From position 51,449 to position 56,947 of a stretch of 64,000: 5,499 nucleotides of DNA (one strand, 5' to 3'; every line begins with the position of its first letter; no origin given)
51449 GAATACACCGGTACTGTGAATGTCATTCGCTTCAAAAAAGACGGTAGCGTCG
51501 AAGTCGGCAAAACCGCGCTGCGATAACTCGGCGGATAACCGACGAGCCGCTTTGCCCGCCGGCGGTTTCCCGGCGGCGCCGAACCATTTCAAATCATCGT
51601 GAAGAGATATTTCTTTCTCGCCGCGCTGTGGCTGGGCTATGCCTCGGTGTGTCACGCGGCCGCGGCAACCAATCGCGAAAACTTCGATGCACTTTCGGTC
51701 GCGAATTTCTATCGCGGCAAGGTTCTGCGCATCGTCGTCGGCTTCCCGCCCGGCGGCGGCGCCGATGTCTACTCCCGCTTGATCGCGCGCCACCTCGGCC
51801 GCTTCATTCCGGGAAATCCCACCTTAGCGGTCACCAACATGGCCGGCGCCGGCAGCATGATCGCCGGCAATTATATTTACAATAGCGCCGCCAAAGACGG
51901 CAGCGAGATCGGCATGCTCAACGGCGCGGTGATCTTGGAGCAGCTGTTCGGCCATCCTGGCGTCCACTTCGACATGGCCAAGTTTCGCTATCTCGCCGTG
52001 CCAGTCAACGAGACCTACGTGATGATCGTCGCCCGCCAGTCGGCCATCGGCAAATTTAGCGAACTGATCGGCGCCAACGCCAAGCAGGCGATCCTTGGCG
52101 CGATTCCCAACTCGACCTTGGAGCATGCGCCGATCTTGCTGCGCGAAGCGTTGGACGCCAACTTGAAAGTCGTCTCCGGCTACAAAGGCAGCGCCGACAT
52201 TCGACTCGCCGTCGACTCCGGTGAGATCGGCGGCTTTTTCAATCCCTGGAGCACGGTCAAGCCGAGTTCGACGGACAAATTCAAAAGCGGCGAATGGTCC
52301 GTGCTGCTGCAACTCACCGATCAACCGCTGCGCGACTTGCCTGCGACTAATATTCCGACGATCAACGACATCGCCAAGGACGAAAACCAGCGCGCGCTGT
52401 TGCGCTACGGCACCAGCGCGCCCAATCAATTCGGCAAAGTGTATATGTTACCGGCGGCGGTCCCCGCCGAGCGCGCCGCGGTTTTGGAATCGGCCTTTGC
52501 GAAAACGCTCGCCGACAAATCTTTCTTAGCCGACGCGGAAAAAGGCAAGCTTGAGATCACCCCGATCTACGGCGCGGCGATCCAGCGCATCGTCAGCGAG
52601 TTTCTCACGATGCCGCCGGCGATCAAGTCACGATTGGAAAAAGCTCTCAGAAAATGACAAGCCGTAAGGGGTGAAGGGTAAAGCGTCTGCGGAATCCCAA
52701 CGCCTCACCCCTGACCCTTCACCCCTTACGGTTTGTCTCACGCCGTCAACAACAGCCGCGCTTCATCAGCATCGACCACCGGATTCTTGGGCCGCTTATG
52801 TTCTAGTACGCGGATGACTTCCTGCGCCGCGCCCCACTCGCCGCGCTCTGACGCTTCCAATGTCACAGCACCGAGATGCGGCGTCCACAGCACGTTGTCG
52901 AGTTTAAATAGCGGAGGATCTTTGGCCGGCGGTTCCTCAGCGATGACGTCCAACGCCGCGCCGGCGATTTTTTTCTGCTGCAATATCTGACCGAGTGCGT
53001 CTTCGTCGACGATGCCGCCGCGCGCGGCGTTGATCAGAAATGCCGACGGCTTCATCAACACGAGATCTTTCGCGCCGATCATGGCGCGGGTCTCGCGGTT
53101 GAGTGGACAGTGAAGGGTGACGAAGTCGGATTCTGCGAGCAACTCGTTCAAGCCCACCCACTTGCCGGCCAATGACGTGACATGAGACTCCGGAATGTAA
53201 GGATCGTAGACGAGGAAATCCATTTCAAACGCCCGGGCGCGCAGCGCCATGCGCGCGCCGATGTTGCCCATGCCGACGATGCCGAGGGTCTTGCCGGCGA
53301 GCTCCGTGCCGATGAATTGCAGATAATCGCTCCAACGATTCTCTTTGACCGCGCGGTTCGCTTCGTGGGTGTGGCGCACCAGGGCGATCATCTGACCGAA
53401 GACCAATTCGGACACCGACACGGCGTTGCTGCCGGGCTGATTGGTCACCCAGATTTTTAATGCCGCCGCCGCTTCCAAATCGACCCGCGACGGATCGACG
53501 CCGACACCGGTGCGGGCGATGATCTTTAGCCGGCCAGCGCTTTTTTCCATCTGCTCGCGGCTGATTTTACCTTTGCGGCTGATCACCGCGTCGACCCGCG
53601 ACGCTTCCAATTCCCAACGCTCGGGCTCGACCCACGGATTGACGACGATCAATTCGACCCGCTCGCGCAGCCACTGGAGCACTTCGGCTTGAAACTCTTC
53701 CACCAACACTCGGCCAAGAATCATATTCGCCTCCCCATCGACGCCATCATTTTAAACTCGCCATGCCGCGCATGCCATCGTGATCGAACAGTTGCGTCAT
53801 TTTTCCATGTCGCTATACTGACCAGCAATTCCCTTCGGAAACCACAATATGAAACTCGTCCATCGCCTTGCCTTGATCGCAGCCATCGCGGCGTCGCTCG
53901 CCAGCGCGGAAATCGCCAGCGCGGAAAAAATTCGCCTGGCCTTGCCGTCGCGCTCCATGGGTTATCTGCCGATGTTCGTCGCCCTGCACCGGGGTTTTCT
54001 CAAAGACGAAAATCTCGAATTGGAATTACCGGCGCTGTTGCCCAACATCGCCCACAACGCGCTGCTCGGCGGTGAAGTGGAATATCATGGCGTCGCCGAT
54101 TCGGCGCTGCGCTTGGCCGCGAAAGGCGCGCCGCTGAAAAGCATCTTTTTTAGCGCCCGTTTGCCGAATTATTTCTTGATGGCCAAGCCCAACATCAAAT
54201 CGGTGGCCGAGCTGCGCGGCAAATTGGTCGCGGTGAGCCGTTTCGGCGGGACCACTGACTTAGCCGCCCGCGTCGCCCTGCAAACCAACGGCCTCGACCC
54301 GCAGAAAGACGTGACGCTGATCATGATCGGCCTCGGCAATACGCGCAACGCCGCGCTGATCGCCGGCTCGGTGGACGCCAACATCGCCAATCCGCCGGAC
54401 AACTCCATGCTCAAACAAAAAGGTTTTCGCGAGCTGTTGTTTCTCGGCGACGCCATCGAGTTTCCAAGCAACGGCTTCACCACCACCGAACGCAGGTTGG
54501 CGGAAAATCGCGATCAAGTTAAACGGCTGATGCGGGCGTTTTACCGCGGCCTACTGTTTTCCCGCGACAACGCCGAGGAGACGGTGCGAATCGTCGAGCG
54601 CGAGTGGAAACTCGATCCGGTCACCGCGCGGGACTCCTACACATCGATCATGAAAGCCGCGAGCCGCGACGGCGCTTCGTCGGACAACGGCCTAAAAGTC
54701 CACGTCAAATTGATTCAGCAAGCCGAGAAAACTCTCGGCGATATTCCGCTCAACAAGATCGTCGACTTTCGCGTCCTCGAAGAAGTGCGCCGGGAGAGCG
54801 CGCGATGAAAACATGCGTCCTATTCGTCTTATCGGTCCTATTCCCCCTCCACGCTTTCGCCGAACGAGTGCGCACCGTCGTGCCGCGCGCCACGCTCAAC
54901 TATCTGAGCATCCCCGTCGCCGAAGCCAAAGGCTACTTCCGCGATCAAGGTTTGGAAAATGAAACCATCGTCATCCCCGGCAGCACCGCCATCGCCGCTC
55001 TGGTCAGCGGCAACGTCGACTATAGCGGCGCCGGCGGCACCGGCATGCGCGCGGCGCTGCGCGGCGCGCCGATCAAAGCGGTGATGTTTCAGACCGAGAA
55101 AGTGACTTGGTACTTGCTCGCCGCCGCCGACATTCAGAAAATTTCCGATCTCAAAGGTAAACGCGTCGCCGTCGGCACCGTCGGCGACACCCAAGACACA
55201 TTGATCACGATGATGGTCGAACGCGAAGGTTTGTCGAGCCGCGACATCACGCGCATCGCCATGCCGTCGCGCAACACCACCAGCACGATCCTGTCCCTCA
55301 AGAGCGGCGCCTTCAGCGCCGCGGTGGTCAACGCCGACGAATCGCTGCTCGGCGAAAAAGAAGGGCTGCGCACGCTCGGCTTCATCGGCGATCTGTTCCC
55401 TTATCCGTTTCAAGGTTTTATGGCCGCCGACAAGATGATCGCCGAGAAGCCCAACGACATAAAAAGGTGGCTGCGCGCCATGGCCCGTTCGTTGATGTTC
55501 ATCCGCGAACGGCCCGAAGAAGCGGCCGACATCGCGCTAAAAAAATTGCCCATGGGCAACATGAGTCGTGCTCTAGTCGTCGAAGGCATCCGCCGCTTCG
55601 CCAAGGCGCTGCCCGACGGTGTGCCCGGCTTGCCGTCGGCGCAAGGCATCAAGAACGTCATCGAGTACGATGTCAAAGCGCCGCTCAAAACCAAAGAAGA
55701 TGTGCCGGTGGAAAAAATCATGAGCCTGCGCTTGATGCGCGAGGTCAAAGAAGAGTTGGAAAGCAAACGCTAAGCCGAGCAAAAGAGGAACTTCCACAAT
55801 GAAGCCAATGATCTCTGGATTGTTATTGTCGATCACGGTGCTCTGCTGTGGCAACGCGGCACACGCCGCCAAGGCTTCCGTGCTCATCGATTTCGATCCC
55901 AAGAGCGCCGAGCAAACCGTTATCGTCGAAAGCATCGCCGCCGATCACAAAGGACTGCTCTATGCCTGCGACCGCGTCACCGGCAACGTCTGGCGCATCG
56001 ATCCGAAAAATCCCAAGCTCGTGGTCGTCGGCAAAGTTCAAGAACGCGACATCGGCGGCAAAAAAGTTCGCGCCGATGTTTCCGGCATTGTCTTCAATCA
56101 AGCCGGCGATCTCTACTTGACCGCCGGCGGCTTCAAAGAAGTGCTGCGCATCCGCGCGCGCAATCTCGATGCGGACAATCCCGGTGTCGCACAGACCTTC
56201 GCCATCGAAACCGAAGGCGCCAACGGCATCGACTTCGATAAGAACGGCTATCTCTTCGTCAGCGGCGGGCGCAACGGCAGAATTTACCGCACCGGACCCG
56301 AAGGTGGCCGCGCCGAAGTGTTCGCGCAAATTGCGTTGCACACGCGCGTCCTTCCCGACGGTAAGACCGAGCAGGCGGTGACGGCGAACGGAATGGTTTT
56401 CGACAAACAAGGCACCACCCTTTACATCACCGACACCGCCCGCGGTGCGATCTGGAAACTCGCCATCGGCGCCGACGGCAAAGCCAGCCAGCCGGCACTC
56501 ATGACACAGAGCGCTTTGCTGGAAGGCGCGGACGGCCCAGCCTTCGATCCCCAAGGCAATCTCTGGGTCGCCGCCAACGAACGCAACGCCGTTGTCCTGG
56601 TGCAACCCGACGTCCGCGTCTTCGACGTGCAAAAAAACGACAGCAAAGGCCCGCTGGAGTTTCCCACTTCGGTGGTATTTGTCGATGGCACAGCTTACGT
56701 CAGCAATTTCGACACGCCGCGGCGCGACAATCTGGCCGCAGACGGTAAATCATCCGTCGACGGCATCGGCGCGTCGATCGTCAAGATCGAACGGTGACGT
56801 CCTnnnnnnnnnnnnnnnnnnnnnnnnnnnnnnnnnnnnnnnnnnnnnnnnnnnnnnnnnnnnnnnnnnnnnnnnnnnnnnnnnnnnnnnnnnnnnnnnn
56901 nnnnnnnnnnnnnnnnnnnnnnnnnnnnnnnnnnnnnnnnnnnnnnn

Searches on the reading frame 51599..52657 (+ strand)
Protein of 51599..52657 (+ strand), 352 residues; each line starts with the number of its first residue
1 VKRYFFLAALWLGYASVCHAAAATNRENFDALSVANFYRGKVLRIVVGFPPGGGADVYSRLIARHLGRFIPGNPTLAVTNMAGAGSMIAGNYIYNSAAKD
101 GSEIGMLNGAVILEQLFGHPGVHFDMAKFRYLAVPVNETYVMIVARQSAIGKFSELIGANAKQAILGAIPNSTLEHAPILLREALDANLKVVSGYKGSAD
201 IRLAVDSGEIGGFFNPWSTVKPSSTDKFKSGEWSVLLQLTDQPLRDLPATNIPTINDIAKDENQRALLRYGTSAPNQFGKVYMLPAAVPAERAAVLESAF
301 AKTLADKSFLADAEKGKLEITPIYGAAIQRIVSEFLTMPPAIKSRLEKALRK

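Call 4: search_protein_families(library=pfam, proteins=[window:51599-52657:+])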
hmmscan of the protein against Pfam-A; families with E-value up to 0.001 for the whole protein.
window:51599-52657:+ (352 aa): 0 families

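Call 8: search_protein_families(library=pfam, proteins=[window:51599-52657:+], max_evalue=0.1)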
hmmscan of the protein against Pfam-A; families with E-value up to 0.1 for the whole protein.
window:51599-52657:+ (352 aa): 1 family
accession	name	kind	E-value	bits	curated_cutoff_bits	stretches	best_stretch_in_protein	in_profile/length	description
PF03401.19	TctC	-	0.0017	18.4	27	1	76-307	17-242/274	Tripartite tricarboxylate transporter family receptor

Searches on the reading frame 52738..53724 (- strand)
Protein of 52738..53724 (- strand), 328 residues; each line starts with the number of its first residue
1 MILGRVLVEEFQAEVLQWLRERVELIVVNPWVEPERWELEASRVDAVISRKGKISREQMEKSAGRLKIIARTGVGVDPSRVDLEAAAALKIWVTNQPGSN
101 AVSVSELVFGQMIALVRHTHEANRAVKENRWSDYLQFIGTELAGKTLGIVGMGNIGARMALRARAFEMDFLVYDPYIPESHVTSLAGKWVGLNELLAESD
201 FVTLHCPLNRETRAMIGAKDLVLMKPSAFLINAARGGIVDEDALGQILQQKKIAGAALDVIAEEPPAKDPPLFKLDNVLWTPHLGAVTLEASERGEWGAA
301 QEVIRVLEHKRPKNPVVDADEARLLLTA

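Call 4: search_protein_families(library=pfam, proteins=[window:52738-53724:-])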
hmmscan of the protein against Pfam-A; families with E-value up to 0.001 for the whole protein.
window:52738-53724:- (328 aa): 2 families
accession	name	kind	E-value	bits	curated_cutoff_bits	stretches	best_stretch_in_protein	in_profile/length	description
PF02826.25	2-Hacid_dh_C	-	5.7e-63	211.9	25.1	1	110-285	2-178/178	D-isomer specific 2-hydroxyacid dehydrogenase, NAD binding domain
PF00389.36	2-Hacid_dh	-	9.4e-19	67.9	24.6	1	8-316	4-133/134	D-isomer specific 2-hydroxyacid dehydrogenase, catalytic domain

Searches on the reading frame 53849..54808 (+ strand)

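Call 4: search_protein_families(library=pfam, proteins=[window:53849-54808:+])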
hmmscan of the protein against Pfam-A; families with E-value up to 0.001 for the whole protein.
window:53849-54808:+ (319 aa): 2 families
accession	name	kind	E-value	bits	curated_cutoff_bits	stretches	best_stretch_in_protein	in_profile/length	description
PF09084.16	NMT1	-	1.3e-19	71.4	20.5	1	40-243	5-214/216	NMT1/THI5 like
PF13379.11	NMT1_2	-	9.7e-09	35.8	24.7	1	121-237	121-237/252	NMT1-like family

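Call 24: search_protein_families(library=ncbifam, proteins=[window:53849-54808:+], max_evalue=0.01)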
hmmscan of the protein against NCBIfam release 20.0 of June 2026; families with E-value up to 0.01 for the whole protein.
window:53849-54808:+ (319 aa): 3 families
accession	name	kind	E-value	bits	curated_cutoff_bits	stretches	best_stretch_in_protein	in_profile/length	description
TIGR01728.1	SsuA_fam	subfamily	2.1e-23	83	163.5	1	66-257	41-236/290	aliphatic sulfonate ABC transporter substrate-binding protein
NF008588.0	PRK11553.1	subfamily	6.3e-06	25.3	299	1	113-251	118-253/319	aliphatic sulfonate ABC transporter substrate-binding protein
TIGR02122.1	TRAP_TAXI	subfamily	0.00019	20.4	84.35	1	105-178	119-194/320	TAXI family TRAP transporter solute-binding subunit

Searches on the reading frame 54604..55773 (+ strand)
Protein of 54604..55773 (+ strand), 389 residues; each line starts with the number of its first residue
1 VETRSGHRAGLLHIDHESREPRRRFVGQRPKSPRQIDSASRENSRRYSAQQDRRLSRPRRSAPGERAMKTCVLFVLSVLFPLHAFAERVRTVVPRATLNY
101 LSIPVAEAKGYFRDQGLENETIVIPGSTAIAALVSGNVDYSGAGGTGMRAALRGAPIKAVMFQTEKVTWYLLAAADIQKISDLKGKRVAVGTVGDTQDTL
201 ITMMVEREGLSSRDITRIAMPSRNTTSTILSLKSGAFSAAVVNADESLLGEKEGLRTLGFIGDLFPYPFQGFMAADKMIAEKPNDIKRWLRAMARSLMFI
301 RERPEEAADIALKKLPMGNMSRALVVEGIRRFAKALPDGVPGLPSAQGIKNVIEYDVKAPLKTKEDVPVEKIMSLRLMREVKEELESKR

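Call 4: search_protein_families(library=pfam, proteins=[window:54604-55773:+])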
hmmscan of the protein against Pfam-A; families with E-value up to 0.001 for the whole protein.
window:54604-55773:+ (389 aa): 4 families
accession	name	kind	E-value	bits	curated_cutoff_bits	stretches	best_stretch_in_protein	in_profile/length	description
PF09084.16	NMT1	-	1e-23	84.8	20.5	1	101-307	5-216/216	NMT1/THI5 like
PF12974.12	Phosphonate-bd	-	7.5e-09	35.8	27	1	128-296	41-219/242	ABC transporter, phosphonate, periplasmic substrate-binding protein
PF13379.11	NMT1_2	-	1.3e-06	28.9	24.7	1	103-311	21-248/252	NMT1-like family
PF16868.10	NMT1_3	-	2.5e-05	24.5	27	1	131-219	55-145/289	NMT1-like family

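Call 24: search_protein_families(library=ncbifam, proteins=[window:54805-55773:+], max_evalue=0.01)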
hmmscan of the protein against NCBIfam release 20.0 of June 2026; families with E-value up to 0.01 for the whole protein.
window:54805-55773:+ (322 aa): 5 families
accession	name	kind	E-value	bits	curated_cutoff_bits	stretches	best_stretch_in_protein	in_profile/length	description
TIGR01728.1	SsuA_fam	subfamily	2.8e-20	72.7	163.5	1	38-250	16-233/290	aliphatic sulfonate ABC transporter substrate-binding protein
NF040735.1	SBP_SaoX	equivalog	2.3e-10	40.1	300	1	36-243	18-228/330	ABC transporter substrate-binding subunit SaoX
TIGR02122.1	TRAP_TAXI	subfamily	8e-07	28.2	84.35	1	65-154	86-177/320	TAXI family TRAP transporter solute-binding subunit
TIGR01729.1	taurine_ABC_bnd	equivalog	8.3e-06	25.4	304.25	1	59-153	37-134/300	taurine ABC transporter substrate-binding protein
TIGR01098.1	3A0109s03R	subfamily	0.0038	16.7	112.05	1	62-180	76-204/253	phosphate/phosphite/phosphonate ABC transporter substrate-binding protein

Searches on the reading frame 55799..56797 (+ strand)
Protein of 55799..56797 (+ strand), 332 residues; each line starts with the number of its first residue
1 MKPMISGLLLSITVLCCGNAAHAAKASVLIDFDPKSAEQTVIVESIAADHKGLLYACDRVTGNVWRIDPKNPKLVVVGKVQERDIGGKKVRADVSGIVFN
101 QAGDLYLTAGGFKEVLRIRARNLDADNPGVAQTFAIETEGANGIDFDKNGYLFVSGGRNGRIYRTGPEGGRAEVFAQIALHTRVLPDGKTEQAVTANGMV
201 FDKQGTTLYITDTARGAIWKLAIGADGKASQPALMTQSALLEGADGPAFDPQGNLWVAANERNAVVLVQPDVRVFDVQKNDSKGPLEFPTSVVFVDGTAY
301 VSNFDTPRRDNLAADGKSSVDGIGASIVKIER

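Call 4: search_protein_families(library=pfam, proteins=[window:55799-56797:+])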
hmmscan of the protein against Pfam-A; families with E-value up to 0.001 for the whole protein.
window:55799-56797:+ (332 aa): 3 families
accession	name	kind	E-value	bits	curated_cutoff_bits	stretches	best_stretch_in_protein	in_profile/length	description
PF08450.18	SGL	-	3.8e-17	63.1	26.3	1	191-294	131-232/246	SMP-30/Gluconolactonase/LRE-like region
PF21959.2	DUF6923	-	6e-06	26.6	27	1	52-229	47-209/234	Repeat of unknown function (DUF6923)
PF01436.27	NHL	-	0.0006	20.2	20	0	248-265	8-25/28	NHL repeat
